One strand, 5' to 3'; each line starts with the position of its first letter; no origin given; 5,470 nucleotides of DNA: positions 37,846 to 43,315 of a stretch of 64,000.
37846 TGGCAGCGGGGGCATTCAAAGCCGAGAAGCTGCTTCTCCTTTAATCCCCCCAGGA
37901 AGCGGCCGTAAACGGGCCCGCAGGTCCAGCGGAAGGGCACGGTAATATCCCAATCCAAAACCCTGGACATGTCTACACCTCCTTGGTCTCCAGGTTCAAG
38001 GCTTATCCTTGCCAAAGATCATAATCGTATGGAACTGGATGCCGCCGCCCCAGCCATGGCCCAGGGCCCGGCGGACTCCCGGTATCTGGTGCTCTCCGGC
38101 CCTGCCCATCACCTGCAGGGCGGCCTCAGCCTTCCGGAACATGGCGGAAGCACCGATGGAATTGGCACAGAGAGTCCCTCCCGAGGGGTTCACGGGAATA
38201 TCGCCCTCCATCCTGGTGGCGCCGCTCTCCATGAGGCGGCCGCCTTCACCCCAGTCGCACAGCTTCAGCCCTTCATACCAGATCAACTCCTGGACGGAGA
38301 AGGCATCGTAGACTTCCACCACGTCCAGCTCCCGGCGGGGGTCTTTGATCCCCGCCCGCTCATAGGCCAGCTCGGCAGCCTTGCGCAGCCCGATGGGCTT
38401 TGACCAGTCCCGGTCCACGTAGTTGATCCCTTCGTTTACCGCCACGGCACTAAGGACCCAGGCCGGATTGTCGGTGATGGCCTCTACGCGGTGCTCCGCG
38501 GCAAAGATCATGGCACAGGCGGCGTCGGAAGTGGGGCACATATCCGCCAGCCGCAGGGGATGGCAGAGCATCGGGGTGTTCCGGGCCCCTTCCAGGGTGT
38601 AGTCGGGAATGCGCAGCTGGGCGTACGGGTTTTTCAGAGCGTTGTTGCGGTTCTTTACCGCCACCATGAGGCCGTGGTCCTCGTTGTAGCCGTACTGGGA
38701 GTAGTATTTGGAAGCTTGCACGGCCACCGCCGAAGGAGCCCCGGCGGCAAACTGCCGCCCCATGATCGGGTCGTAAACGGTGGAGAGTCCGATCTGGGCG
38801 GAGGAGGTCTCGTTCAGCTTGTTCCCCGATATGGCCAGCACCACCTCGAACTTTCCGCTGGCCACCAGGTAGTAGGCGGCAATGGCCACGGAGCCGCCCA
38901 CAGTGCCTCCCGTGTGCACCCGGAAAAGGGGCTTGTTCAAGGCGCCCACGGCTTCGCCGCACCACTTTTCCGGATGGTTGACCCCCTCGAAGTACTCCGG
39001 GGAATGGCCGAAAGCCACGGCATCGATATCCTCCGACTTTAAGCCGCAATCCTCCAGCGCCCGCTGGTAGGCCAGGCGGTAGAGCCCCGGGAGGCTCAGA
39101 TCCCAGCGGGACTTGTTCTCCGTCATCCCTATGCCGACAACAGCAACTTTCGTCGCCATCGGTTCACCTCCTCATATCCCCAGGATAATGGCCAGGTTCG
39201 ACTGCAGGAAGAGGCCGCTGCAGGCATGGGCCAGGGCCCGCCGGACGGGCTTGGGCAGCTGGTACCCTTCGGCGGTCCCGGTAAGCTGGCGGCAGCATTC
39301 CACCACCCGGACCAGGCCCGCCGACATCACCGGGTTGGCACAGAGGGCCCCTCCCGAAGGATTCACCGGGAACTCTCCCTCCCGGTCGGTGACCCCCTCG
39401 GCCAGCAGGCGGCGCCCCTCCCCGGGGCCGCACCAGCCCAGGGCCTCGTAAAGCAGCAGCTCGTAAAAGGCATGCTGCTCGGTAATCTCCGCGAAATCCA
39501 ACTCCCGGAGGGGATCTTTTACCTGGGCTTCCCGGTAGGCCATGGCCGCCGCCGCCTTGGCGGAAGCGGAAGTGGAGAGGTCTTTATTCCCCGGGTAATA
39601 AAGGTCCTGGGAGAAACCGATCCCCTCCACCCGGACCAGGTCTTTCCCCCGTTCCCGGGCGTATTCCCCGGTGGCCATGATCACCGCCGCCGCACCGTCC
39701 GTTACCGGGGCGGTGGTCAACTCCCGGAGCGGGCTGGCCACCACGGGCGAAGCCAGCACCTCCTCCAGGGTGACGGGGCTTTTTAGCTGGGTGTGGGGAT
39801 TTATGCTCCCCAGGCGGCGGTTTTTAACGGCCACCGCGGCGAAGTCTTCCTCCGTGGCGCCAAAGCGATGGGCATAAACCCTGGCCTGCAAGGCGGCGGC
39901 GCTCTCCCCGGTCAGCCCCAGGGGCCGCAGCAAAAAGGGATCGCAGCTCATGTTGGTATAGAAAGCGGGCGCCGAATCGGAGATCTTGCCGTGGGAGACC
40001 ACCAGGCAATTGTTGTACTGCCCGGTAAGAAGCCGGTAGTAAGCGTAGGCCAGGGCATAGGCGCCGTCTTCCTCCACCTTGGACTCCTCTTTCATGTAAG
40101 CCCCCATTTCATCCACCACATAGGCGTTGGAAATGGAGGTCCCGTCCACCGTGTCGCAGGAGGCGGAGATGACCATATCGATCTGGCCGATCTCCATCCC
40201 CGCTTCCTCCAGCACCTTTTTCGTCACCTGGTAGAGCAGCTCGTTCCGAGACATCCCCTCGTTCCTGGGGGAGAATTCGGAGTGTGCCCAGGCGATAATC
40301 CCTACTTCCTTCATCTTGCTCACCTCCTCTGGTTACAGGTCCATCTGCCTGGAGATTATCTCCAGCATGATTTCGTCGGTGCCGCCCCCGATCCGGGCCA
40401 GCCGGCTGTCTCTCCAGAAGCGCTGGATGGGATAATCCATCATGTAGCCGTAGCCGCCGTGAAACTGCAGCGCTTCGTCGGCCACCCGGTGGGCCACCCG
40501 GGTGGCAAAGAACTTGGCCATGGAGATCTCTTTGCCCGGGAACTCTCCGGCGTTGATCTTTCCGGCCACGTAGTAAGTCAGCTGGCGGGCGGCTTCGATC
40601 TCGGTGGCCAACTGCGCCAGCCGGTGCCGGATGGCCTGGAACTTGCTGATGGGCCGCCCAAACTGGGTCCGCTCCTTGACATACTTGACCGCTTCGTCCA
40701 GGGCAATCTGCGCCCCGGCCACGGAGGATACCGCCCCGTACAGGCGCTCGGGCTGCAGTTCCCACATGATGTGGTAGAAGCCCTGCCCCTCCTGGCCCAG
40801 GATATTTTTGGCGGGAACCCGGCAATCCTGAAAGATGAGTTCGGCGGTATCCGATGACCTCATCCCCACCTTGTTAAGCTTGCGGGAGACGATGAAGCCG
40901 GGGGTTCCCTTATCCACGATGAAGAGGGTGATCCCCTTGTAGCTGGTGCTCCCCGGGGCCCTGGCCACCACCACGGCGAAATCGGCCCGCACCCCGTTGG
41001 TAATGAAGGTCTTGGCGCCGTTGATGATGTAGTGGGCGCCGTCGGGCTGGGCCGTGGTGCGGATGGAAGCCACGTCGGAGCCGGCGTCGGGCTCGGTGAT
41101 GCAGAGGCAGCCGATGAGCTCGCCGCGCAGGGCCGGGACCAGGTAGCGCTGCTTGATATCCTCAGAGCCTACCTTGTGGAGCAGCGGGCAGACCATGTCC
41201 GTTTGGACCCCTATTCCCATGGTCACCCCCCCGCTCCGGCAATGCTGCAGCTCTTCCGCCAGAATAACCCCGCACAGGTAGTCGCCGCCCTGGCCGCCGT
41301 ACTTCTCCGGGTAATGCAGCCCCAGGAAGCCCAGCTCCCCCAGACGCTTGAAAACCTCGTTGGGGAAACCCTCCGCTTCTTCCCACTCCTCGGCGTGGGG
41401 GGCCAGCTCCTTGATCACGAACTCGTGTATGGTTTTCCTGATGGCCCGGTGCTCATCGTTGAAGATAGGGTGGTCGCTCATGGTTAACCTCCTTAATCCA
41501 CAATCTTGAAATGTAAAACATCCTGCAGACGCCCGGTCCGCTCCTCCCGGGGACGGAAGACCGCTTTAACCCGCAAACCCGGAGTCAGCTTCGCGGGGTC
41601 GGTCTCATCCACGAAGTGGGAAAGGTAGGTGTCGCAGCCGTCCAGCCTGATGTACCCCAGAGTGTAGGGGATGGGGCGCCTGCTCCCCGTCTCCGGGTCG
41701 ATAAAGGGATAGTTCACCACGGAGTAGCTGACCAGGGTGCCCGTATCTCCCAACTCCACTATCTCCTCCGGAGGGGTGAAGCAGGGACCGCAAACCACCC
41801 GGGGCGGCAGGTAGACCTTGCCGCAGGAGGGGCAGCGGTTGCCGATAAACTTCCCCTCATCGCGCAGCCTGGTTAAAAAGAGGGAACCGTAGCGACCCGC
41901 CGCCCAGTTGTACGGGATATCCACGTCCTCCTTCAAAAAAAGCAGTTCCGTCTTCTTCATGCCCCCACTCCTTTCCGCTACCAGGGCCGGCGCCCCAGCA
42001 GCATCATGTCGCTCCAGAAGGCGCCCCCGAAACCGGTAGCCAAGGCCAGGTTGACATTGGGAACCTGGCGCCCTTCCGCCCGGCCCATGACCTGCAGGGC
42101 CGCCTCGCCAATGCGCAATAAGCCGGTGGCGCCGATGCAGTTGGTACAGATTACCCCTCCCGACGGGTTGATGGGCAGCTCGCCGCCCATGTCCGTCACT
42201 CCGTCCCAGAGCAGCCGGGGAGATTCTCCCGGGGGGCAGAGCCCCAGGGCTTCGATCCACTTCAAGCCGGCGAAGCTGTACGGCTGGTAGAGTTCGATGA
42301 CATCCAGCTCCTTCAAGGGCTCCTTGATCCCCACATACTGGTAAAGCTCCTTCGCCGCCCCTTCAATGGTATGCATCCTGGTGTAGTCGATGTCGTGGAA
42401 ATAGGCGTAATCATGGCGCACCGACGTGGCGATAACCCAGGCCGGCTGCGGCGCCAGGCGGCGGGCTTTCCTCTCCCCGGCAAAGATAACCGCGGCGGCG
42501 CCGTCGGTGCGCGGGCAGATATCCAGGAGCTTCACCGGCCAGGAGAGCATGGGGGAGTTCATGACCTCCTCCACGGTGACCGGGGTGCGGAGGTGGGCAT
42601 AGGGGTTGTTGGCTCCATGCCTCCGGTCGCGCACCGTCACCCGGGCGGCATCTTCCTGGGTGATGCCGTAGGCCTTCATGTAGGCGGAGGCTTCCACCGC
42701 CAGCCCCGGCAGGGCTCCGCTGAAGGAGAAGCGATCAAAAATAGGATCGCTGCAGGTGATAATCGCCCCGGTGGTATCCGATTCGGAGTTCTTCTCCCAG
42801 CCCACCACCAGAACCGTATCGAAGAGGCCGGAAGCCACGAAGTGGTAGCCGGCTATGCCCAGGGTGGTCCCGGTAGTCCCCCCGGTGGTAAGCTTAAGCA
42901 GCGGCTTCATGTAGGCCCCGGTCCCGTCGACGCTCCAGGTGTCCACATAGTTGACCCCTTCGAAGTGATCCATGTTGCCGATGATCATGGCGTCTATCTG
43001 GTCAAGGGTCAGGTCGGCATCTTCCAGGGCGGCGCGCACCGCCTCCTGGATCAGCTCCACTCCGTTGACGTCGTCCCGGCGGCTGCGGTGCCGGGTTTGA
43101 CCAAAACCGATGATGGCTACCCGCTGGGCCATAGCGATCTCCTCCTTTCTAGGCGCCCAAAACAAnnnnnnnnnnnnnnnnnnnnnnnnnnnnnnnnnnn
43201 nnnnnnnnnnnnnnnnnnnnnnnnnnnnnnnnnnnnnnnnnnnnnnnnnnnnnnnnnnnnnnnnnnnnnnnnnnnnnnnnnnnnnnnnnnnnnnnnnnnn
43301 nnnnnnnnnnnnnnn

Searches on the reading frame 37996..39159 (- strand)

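Call 23: search_protein_families(library=pfam, proteins=[window:37996-39159:-], max_evalue=0.00001)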
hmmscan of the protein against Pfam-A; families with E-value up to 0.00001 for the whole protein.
window:37996-39159:- (387 aa): 2 families
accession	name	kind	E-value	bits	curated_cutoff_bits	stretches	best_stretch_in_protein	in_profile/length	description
PF22691.2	Thiolase_C_1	-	6.3e-36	123.7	28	1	251-384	14-144/144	Thiolase C-terminal domain-like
PF00108.29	Thiolase_N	-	1.8e-06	28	26.4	0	6-181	2-191/260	Thiolase, N-terminal domain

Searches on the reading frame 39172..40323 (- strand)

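Call 23: search_protein_families(library=pfam, proteins=[window:39172-40323:-], max_evalue=0.00001)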
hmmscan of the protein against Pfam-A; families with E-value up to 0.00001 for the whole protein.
window:39172-40323:- (383 aa): 2 families
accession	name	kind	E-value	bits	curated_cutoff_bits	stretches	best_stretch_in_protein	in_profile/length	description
PF22691.2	Thiolase_C_1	-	2.1e-28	99.3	28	1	247-381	13-142/144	Thiolase C-terminal domain-like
PF00108.29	Thiolase_N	-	1.5e-07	31.5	26.4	1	22-218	19-258/260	Thiolase, N-terminal domain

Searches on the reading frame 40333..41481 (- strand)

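Call 23: search_protein_families(library=pfam, proteins=[window:40333-41481:-], max_evalue=0.00001)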
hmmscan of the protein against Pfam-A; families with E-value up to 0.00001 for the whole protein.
window:40333-41481:- (382 aa): 4 families
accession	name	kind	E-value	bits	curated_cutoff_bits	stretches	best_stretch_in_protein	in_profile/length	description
PF00441.29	Acyl-CoA_dh_1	-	2.6e-52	177.4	22.4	1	232-380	1-149/150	Acyl-CoA dehydrogenase, C-terminal domain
PF02771.21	Acyl-CoA_dh_N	-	3.6e-35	121.2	22.9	1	8-121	1-113/113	Acyl-CoA dehydrogenase, N-terminal domain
PF02770.24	Acyl-CoA_dh_M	-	4.8e-28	97.6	33.3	1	125-220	1-97/97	Acyl-CoA dehydrogenase, middle domain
PF08028.16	Acyl-CoA_dh_2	-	1.9e-21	77.2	22.7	1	257-362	11-126/134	Acyl-CoA dehydrogenase, C-terminal domain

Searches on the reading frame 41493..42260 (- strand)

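Call 23: search_protein_families(library=pfam, proteins=[window:41493-42260:-], max_evalue=0.00001)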
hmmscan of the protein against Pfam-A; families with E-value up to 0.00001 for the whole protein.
window:41493-42260:- (255 aa): 2 families
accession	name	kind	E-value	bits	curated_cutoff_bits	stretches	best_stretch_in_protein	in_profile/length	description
PF01796.24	OB_ChsH2_C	-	2.8e-13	50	27.1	1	168-236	2-65/65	ChsH2, C-terminal OB-fold domain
PF12172.15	zf-ChsH2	-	4.8e-08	33.1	23.2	1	133-161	4-32/37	ChsH2, rubredoxin-like zinc ribbon domain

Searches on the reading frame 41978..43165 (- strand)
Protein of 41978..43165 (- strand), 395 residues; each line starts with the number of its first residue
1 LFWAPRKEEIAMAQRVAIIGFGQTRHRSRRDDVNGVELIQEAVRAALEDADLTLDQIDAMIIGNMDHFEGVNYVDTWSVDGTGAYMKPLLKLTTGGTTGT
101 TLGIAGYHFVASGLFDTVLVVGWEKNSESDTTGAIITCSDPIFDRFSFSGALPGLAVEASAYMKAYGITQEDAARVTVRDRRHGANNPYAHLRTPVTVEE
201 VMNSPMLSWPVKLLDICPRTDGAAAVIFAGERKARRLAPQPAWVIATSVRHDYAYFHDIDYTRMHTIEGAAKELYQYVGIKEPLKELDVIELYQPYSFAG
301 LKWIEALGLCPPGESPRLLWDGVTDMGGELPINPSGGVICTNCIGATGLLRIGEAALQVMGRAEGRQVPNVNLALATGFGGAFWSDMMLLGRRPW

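Call 23: search_protein_families(library=pfam, proteins=[window:41978-43165:-], max_evalue=0.00001)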
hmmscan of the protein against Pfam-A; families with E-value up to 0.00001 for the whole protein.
window:41978-43165:- (395 aa): 2 families
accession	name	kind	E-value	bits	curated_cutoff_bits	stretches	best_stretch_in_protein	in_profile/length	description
PF22691.2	Thiolase_C_1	-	6.2e-27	94.5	28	1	259-388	13-139/144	Thiolase C-terminal domain-like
PF00108.29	Thiolase_N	-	2.5e-09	37.3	26.4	1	16-193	1-194/260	Thiolase, N-terminal domain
